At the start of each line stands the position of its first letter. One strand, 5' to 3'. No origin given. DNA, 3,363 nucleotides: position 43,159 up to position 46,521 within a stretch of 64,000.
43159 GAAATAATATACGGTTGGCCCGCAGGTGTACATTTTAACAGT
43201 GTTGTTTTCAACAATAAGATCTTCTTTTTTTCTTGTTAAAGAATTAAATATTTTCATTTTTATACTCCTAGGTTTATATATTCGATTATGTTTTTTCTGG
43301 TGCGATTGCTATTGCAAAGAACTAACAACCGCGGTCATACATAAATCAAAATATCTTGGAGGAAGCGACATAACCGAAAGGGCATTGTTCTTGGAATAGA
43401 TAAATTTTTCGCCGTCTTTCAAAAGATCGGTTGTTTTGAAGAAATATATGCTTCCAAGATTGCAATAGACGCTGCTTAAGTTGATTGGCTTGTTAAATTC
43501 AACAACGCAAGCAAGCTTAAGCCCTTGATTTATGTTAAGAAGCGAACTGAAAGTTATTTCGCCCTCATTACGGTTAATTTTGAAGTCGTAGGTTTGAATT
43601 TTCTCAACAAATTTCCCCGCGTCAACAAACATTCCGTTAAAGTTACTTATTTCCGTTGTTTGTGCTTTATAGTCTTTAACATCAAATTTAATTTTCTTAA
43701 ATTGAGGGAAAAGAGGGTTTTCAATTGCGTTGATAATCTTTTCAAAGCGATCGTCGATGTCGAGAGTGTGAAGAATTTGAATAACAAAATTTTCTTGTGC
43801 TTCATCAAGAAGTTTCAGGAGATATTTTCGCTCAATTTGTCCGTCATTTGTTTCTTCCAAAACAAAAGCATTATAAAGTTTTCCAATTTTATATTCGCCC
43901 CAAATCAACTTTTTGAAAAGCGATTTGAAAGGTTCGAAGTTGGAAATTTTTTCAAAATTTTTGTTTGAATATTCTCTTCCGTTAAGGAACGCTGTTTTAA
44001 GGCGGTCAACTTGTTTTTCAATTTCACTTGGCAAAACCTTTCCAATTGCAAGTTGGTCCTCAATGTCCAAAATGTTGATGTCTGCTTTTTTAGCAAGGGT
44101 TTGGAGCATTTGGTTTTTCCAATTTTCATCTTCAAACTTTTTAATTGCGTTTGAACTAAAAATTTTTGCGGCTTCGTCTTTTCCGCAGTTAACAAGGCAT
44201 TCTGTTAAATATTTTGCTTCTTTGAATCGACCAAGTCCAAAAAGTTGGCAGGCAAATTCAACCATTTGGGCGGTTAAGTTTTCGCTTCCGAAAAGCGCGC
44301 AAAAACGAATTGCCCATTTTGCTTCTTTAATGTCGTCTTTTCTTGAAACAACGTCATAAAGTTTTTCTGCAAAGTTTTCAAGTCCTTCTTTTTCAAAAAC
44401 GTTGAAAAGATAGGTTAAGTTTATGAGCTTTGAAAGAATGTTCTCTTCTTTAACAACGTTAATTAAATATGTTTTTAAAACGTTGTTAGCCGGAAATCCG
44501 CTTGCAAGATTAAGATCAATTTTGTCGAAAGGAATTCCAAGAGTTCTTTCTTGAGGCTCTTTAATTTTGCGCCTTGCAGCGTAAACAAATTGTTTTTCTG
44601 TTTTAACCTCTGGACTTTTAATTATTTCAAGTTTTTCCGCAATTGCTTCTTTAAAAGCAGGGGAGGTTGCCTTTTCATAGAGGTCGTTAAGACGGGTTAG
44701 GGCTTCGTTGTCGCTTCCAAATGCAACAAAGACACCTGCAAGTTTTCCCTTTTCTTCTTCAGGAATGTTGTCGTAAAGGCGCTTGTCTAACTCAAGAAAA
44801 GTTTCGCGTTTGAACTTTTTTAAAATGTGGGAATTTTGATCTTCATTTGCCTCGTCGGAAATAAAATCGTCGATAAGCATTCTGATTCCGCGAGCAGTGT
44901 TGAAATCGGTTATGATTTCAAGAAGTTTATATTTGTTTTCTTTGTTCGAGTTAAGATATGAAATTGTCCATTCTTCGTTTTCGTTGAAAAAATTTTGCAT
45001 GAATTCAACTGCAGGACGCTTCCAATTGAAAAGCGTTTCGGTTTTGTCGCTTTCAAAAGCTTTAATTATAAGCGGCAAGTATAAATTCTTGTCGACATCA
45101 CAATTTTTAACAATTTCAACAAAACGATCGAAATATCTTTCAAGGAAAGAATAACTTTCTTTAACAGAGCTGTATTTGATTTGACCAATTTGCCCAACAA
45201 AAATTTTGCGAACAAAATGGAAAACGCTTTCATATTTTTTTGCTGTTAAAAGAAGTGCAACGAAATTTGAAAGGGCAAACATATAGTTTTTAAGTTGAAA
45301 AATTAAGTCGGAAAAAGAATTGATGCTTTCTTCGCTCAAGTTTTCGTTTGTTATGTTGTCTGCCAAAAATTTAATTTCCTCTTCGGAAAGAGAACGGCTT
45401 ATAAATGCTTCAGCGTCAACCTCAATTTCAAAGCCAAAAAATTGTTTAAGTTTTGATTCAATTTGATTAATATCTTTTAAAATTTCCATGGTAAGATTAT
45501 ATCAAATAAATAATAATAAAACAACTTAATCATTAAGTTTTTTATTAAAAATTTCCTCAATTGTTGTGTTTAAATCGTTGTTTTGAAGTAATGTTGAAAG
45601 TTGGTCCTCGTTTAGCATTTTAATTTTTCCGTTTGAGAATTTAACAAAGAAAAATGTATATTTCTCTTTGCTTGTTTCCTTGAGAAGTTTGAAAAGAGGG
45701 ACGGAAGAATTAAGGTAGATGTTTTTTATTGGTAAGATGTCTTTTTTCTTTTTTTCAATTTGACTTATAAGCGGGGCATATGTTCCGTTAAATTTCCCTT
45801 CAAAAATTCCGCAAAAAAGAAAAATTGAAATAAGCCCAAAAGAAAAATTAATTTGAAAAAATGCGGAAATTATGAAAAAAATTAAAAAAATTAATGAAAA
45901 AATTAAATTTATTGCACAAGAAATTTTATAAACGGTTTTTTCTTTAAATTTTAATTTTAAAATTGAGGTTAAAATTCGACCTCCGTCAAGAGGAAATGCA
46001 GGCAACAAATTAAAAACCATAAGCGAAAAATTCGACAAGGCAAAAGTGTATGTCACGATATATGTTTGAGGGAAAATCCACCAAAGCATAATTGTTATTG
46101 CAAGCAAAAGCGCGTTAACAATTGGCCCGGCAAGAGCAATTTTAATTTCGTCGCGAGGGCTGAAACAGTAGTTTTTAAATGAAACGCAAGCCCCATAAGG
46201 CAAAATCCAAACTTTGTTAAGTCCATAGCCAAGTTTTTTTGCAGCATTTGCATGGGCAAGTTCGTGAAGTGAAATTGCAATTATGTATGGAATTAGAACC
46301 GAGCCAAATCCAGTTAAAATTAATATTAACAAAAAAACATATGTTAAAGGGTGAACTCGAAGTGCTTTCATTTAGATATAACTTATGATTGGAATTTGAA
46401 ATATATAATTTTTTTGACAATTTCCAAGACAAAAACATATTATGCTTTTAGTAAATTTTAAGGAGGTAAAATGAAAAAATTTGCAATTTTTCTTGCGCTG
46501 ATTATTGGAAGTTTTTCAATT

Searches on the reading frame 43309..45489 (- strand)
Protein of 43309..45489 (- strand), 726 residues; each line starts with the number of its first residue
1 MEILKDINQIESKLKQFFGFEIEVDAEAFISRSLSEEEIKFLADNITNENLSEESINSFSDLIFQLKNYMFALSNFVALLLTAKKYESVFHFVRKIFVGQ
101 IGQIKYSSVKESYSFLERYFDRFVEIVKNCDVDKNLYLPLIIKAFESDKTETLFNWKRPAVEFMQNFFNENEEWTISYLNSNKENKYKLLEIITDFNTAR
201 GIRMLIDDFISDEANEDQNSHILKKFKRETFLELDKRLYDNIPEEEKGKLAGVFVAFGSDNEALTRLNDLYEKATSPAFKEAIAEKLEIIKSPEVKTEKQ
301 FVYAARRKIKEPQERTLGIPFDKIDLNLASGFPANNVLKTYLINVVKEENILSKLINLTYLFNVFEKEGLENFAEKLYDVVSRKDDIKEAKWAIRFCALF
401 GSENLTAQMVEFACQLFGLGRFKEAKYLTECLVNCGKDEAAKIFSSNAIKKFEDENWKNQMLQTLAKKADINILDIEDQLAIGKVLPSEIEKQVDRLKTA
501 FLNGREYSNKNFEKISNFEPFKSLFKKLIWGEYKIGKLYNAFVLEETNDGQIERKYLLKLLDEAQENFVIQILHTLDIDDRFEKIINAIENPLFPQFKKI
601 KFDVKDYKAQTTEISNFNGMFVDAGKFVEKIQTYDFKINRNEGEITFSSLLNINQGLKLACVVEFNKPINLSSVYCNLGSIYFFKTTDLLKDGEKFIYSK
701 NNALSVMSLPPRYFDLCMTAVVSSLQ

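Call 59: search_protein_families(library=pfam, proteins=[window:43309-45489:-], max_evalue=0.001)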
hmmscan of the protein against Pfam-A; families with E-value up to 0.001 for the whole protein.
window:43309-45489:- (726 aa): 1 family
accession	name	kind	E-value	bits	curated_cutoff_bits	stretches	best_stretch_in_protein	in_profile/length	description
PF13569.11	DUF4132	-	1.7e-06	28.5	27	1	486-633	29-176/179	Domain of unknown function (DUF4132)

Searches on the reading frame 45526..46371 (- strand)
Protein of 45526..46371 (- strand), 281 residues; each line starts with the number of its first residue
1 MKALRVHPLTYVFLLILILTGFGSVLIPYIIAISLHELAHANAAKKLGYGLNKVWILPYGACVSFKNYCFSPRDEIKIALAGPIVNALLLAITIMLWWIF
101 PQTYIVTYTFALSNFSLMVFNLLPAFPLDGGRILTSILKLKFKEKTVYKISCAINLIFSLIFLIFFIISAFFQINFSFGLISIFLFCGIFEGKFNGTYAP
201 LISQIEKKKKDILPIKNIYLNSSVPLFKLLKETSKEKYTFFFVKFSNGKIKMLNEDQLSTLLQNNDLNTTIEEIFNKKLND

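Call 59: search_protein_families(library=pfam, proteins=[window:45526-46371:-], max_evalue=0.001)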
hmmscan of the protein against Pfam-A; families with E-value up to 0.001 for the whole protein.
window:45526-46371:- (281 aa): 1 family
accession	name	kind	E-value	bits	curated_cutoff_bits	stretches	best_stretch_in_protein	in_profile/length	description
PF02163.28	Peptidase_M50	-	1.9e-17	63.8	27.2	2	107-161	163-220/221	Peptidase family M50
